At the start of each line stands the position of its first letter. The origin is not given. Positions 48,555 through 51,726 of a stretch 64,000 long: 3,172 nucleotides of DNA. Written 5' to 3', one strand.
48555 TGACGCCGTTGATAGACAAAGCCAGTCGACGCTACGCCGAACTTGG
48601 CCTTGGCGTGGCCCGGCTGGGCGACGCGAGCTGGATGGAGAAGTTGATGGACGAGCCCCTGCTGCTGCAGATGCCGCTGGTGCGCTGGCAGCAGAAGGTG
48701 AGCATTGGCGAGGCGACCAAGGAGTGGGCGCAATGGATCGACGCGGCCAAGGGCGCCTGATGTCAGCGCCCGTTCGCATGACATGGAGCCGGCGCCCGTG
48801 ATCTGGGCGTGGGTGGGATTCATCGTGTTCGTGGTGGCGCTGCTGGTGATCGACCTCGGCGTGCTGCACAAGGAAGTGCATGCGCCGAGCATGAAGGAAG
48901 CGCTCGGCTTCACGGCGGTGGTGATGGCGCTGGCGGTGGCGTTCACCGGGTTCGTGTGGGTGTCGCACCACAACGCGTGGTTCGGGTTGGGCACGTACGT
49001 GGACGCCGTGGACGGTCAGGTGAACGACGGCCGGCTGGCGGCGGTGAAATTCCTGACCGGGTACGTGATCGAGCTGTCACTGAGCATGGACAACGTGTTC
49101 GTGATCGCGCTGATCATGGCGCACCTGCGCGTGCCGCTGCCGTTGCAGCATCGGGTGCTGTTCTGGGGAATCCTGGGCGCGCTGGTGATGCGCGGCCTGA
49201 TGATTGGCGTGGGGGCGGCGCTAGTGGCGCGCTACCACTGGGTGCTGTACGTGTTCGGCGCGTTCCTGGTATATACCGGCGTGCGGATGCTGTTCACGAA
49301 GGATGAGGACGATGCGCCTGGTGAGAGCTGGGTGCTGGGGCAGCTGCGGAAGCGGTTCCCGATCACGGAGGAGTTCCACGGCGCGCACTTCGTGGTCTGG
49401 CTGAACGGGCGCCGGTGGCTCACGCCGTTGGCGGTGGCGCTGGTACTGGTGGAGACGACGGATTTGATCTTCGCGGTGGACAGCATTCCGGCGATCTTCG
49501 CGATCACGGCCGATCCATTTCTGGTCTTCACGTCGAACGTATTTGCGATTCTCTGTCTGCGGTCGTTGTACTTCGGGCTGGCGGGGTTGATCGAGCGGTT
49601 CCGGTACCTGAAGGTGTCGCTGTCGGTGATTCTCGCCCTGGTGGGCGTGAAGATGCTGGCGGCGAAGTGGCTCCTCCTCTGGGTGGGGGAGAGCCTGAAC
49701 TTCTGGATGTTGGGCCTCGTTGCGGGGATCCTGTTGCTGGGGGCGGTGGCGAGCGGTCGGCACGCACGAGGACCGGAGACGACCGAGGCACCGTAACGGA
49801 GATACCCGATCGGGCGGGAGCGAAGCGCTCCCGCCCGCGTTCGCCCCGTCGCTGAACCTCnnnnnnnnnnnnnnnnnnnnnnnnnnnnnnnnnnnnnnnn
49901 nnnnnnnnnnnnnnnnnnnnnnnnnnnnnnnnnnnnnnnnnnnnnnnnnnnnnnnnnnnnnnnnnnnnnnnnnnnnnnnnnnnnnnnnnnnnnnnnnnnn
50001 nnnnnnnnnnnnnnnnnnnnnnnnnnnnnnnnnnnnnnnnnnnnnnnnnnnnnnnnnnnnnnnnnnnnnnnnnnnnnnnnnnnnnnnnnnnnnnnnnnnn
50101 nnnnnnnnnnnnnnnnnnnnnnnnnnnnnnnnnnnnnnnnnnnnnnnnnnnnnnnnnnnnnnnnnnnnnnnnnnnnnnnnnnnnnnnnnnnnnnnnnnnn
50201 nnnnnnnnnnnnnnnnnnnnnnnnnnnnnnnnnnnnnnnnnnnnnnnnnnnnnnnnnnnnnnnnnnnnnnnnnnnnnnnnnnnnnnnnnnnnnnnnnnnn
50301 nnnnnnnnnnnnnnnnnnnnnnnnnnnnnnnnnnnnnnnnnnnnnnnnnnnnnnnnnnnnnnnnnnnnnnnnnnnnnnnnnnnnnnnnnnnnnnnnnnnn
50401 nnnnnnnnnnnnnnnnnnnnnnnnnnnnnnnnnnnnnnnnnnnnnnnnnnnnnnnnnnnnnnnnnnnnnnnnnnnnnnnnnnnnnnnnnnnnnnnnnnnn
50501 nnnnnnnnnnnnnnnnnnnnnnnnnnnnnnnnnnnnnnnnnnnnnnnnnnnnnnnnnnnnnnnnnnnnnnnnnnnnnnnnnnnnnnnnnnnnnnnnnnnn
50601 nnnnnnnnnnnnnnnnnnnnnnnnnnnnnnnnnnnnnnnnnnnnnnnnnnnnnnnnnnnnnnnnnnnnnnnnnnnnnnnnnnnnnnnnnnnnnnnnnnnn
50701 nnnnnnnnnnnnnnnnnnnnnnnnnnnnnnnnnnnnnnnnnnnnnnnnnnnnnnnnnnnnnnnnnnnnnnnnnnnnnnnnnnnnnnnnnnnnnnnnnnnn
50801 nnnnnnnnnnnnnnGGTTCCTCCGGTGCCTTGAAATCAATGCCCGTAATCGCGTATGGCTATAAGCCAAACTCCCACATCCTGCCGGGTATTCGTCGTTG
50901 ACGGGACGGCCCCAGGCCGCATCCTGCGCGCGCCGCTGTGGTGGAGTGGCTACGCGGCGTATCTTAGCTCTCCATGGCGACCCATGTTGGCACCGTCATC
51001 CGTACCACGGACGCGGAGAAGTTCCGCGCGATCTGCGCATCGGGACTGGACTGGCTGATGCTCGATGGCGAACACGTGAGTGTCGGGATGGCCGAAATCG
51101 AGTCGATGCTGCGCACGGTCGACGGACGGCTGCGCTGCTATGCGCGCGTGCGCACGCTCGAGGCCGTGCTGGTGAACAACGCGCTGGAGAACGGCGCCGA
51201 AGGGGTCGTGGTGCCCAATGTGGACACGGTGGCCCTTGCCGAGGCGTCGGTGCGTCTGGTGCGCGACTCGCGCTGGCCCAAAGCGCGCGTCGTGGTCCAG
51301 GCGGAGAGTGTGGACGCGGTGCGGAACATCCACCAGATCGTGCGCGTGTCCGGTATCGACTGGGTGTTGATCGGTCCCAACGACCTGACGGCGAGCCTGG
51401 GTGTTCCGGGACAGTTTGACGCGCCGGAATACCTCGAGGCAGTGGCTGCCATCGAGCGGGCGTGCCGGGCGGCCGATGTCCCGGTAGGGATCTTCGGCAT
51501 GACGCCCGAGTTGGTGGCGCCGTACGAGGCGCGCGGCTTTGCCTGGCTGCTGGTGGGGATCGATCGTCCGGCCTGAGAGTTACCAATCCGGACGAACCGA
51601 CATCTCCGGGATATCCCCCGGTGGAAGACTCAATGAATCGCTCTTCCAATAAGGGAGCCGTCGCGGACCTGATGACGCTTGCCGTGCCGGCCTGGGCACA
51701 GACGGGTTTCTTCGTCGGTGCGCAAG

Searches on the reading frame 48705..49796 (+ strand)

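Call 95: search_protein_families(library=pfam, proteins=[window:48705-49796:+], max_evalue=0.001)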
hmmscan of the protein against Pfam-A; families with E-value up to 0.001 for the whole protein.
window:48705-49796:+ (363 aa): 1 family
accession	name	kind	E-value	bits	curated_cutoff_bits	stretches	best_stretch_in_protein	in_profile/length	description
PF03741.22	TerC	-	8.7e-53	179.1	27.8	1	117-319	1-176/178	Integral membrane protein TerC family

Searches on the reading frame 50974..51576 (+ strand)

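Call 95: search_protein_families(library=pfam, proteins=[window:50974-51576:+], max_evalue=0.001)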
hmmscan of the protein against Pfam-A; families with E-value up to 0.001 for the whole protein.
window:50974-51576:+ (200 aa): 1 family
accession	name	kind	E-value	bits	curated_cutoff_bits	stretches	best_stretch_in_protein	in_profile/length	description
PF03328.21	HpcH_HpaI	-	1.7e-24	86.7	25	1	18-197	15-214/221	HpcH/HpaI aldolase/citrate lyase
